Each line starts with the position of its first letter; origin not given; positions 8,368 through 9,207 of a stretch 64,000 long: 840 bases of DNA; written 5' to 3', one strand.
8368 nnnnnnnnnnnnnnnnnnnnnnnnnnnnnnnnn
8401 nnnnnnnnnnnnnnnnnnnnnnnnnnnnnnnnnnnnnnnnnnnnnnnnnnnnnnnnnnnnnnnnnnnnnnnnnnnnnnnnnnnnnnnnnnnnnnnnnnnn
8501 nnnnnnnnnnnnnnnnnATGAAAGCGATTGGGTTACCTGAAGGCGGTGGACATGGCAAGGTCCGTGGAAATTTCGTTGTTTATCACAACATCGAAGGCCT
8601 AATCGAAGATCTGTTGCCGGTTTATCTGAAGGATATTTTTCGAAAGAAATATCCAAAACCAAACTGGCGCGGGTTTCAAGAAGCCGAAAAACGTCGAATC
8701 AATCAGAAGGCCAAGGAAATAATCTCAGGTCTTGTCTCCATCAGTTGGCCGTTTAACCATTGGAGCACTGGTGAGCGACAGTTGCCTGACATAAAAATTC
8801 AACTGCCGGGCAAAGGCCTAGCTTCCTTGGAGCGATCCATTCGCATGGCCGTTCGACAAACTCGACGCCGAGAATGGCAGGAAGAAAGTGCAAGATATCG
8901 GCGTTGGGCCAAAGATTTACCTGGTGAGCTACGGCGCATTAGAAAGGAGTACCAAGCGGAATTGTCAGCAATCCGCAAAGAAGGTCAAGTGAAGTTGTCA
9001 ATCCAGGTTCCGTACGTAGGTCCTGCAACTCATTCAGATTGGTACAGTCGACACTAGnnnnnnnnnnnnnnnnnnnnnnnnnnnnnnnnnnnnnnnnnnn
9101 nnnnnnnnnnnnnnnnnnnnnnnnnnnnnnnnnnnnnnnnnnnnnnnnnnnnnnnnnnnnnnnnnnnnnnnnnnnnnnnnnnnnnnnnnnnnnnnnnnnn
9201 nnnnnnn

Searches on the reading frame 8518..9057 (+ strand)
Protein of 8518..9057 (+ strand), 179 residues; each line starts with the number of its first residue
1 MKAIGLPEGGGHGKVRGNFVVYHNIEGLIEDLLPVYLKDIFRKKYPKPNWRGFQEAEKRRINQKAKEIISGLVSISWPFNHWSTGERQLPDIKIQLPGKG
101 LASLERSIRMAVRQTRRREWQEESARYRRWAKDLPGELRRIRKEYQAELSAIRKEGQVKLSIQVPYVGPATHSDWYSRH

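Call 3: search_protein_families(library=pfam, proteins=[window:8518-9057:+], max_evalue=0.1)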
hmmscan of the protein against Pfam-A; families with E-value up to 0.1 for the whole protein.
window:8518-9057:+ (179 aa): 1 family
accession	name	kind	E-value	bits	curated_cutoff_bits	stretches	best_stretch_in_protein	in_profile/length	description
PF06547.17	DUF1117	-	0.054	14.5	25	0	82-150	22-89/113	Protein of unknown function (DUF1117)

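Call 4: search_protein_families(library=ncbifam, proteins=[window:8518-9057:+], max_evalue=0.1)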
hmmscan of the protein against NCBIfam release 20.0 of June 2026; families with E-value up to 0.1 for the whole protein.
window:8518-9057:+ (179 aa): 0 families

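Call 6: search_protein_families(library=padloc, proteins=[window:8518-9057:+], max_evalue=0.1)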
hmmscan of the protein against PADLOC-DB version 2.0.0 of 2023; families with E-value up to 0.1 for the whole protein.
window:8518-9057:+ (179 aa): 0 families

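Call 7: search_protein_families(library=phrogs, proteins=[window:8518-9057:+], max_evalue=0.1)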
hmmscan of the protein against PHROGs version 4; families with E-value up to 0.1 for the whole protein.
window:8518-9057:+ (179 aa): 0 families

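Call 10: find_homologous_proteins(query=window:8518-9057:+)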
Query window:8518-9057:+ (179 aa): 1 proteins with E <= 0.001 among 159 candidates.
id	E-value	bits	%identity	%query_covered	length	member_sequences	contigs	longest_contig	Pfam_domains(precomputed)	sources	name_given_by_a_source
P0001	4.2e-116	403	100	100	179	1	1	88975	-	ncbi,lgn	-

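Call 16: search_protein_representatives(protein=window:8518-9057:+)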
Query: 179 residues. Proteins with E-value up to 0.001 (for the whole library): 3; up to 1e-10: 2; up to 1e-30: 1. The best 3 are listed.
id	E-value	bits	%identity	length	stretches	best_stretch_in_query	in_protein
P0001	1.3e-116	403.0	100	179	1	1-179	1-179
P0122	8.8e-11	58.1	37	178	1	13-166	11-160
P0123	4.0e-05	39.6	29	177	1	19-158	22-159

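Call 18: find_encoding_contigs(protein=P0122, flank=6000, max_places=4)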
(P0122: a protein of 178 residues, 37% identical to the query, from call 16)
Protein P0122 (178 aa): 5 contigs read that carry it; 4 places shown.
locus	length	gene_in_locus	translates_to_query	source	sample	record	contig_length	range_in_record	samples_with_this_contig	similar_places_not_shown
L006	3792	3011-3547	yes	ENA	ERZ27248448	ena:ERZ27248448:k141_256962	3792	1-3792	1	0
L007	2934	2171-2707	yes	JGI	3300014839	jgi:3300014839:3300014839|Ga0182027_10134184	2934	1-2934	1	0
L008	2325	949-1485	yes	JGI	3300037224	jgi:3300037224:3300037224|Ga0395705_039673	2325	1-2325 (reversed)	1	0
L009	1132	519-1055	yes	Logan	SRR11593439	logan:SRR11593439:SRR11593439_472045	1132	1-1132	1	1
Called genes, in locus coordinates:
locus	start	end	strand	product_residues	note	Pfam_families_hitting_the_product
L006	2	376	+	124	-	?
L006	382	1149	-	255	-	PF01978:TrmB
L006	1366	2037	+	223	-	-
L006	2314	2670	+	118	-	PF01371:Trp_repressor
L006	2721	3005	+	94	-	-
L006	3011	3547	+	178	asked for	-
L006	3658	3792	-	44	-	?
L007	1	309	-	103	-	?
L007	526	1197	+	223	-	-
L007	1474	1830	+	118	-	PF01371:Trp_repressor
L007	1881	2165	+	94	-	-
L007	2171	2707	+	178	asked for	-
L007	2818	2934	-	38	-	?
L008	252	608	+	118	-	PF01371:Trp_repressor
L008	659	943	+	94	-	-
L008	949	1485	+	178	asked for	-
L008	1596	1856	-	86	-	-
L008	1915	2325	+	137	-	?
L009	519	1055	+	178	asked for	-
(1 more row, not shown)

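Call 19: find_encoding_contigs(protein=P0123, flank=6000, max_places=4)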
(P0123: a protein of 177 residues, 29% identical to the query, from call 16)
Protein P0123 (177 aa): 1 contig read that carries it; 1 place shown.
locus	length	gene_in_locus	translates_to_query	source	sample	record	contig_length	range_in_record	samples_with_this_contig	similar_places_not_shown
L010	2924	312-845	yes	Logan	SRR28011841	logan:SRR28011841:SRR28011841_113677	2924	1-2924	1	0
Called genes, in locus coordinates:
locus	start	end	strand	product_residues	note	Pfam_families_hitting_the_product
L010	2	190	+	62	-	?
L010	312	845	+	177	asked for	-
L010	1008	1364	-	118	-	PF01329:Pterin_4a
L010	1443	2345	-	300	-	PF00892:EamA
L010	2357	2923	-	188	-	?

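Call 48: predict_structure(alignment_id=A2)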
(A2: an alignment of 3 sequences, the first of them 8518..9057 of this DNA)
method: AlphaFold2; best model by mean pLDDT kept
length: 179 residues; sequences in the alignment: 3
mean_pLDDT: 52.1   pTM: 0.47
mean pLDDT of the five models: 52.1, 48.7, 42.2, 40.2, 39.7
residues with pLDDT >= 90: 0; 70-90: 26; 50-70: 76; < 50: 77
segments of 3 or more residues with pLDDT < 50: 7-10, 43-53, 68-105, 164-179
pLDDT, mean of each block of 10 residues (from residue 1): 49 63 68 64 43 49 51 29 26 32 49 55 62 69 76 75 45 30
secondary structure, 60 per line:
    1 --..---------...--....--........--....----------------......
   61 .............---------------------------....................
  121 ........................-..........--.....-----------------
elements in order: E14-16 E19-22 H25-32 H35-38 H55-73 H101-144 H146-155 E158-162

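Call 54: search_solved_structures(query=A2, max_evalue=10)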
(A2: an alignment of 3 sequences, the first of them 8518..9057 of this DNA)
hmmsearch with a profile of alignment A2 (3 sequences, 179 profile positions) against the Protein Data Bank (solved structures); distinct sequences matched with E-value up to 10: 12.
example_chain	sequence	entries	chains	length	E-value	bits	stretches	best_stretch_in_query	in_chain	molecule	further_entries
7pau_7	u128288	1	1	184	0.097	15.5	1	99-155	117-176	Ribosome-recycling factor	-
4kb2_A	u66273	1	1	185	0.1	15.4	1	108-158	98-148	Ribosome-recycling factor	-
4kc6_A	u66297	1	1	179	0.14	14.9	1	108-158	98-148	Ribosome-recycling factor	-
1wqf_A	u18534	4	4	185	0.15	14.9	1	108-158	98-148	Ribosome recycling factor | Ribosome-recycling factor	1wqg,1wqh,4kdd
4kb4_A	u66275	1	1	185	0.15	14.8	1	108-158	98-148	Ribosome-recycling factor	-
4kaw_X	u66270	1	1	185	0.16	14.8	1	108-158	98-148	Ribosome-recycling factor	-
5m1g_A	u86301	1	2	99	0.21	14.4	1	83-120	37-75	Gag protein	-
4gfq_A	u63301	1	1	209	0.28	14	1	113-160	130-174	Ribosome-recycling factor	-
6ar7_A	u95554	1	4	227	0.33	13.7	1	112-173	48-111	Uncharacterized protein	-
5izs_A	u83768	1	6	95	0.69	12.7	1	92-157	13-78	Designed protein 5L6HC3_1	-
5m1h_A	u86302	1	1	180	0.71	12.7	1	83-120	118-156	Gag protein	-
9drl_A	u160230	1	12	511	5.1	9.9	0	92-153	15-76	T33-549_B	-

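Call 61: find_homologous_proteins(query=A2, max_evalue=0.01)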
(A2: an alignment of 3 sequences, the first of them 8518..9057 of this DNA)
Query A2 (3 sequences) (179 aa, profile of the alignment): 4 proteins with E <= 0.01 among 3464 candidates.
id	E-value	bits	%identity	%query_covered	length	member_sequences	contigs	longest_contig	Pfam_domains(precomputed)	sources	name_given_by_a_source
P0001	1.5e-82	293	100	100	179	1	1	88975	-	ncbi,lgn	-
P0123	8.0e-81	288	27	83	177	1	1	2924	-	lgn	-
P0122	9.4e-73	262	33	86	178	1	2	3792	-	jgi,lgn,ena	jgi:hypothetical protein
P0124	1.4e-53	199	33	86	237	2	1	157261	-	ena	-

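Call 62: find_related_loci(query=A2, collection=viral_contigs, flank=5000)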
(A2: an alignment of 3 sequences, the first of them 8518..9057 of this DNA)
Query A2 (179 aa) in viral_contigs; peptide patterns used: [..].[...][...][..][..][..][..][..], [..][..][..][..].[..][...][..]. (x = any residue, [..] = any of these).
227 stretches matched a pattern, but none encodes a relative of the query by tblastn (E <= 1e-3).

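Call 63: find_encoding_contigs(protein=P0124, flank=8000, max_places=2)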
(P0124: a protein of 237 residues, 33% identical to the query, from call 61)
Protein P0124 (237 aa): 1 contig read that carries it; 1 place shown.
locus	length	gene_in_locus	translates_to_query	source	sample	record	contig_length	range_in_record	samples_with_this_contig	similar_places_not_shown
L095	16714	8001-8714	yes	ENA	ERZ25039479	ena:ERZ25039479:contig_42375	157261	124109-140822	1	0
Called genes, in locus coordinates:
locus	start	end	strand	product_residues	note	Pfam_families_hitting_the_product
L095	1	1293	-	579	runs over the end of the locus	-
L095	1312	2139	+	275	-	PF02557:VanY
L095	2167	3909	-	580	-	-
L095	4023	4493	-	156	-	PF04079:SMC_ScpB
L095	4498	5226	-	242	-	PF02616:SMC_ScpA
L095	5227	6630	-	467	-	PF00883:Peptidase_M17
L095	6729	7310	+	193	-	PF00881:Nitroreductase, PF14512:TM1586_NiRdase (faint)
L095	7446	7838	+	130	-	PF01371:Trp_repressor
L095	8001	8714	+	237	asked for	-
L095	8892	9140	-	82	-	PF00885:DMRL_synthase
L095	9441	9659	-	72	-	PF00677:Lum_binding (faint)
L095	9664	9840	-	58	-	PF00677:Lum_binding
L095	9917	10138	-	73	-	PF01687:Flavokinase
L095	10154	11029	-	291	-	PF00152:tRNA-synt_2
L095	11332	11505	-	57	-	PF01336:tRNA_anti-codon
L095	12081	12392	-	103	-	-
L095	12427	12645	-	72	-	PF00579:tRNA-synt_1b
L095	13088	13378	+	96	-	PF00772:DnaB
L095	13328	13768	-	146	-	-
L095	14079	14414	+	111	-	PF03796:DnaB_C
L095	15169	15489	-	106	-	PF00829:Ribosomal_L21p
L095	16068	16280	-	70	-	-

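Call 74: search_protein_families(library=pfam, proteins=[L006:2742-3005:+, L006:1366-2037:+], max_evalue=0.05)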
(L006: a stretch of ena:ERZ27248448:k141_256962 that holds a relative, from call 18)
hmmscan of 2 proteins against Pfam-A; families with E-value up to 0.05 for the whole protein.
L006:2742-3005:+ (87 aa): 1 family
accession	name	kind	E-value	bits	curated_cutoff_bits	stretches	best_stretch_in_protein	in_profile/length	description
PF25208.1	DUF7838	-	0.024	15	28.5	1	7-42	9-45/55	Domain of unknown function (DUF7838)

L006:1366-2037:+ (223 aa): 0 families

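Call 80: search_protein_families(library=pfam, proteins=[L096:4744-4920:+, L096:4940-5224:+, L096:5235-5441:+, L096:6064-6321:-, L096:6338-6643:-, L096:8105-8431:+], max_evalue=0.05)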
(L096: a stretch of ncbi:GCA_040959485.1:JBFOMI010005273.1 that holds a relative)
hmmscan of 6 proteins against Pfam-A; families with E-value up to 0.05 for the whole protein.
L096:4744-4920:+ (58 aa): 1 family
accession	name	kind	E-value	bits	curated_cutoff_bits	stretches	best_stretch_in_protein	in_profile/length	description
PF02755.20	RPEL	-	3.9e-05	23.6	23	1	16-29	10-23/24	RPEL repeat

L096:4940-5224:+ (94 aa): 0 families

L096:5235-5441:+ (68 aa): 0 families

L096:6064-6321:- (85 aa): 0 families

L096:6338-6643:- (101 aa): 2 families
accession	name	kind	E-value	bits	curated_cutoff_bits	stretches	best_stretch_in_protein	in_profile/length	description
PF11781.13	Zn_ribbon_RRN7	-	0.0052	16.8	27.1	0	21-32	17-28/32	Zinc-finger of RNA-polymerase I-specific TFIIB, Rrn7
PF14803.11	Zn_ribbon_Nudix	-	0.047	14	25.6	0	26-34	1-9/34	Nudix N-terminal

L096:8105-8431:+ (108 aa): 2 families
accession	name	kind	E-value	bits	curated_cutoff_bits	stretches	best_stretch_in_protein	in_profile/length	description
PF15133.11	TASL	-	0.039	14.1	27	1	23-100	209-284/300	TLR adaptor interacting with SLC15A4 on the lysosome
PF10115.14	HlyU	-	0.047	14.2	27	0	16-89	20-90/91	Transcriptional activator HlyU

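Call 94: search_protein_families(library=pfam, proteins=[P0122, P0123, L095:8181-8714:+, L095:7909-8175:+], max_evalue=0.5)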
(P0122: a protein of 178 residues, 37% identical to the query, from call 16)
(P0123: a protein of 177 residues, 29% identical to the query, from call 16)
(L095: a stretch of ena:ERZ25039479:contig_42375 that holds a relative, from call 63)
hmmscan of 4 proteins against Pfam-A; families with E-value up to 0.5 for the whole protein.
P0122 (178 aa): 1 family
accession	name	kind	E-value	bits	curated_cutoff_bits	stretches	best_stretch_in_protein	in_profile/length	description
PF13820.11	NCOA6_TRADD-N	-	0.22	11.7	22.5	0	113-158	36-84/144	Nuclear receptor coactivator 6, TRADD-N domain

P0123 (177 aa): 1 family
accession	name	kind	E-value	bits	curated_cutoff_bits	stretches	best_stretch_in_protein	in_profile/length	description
PF01691.21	Adeno_E1B_19K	-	0.011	15.7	25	1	120-162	22-63/135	Adenovirus E1B 19K protein / small t-antigen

L095:8181-8714:+ (177 aa): 1 family
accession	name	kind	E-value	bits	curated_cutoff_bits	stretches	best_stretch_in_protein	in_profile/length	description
PF13820.11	NCOA6_TRADD-N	-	0.38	11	22.5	0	99-158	22-84/144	Nuclear receptor coactivator 6, TRADD-N domain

L095:7909-8175:+ (88 aa): 0 families

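Call 99: search_dna_similar(query=window:8518-9057:+, collection=phages, mode=protein, max_evalue=0.01, max_rows=5)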
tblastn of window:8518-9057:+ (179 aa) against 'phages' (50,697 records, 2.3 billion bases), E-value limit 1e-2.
No match.
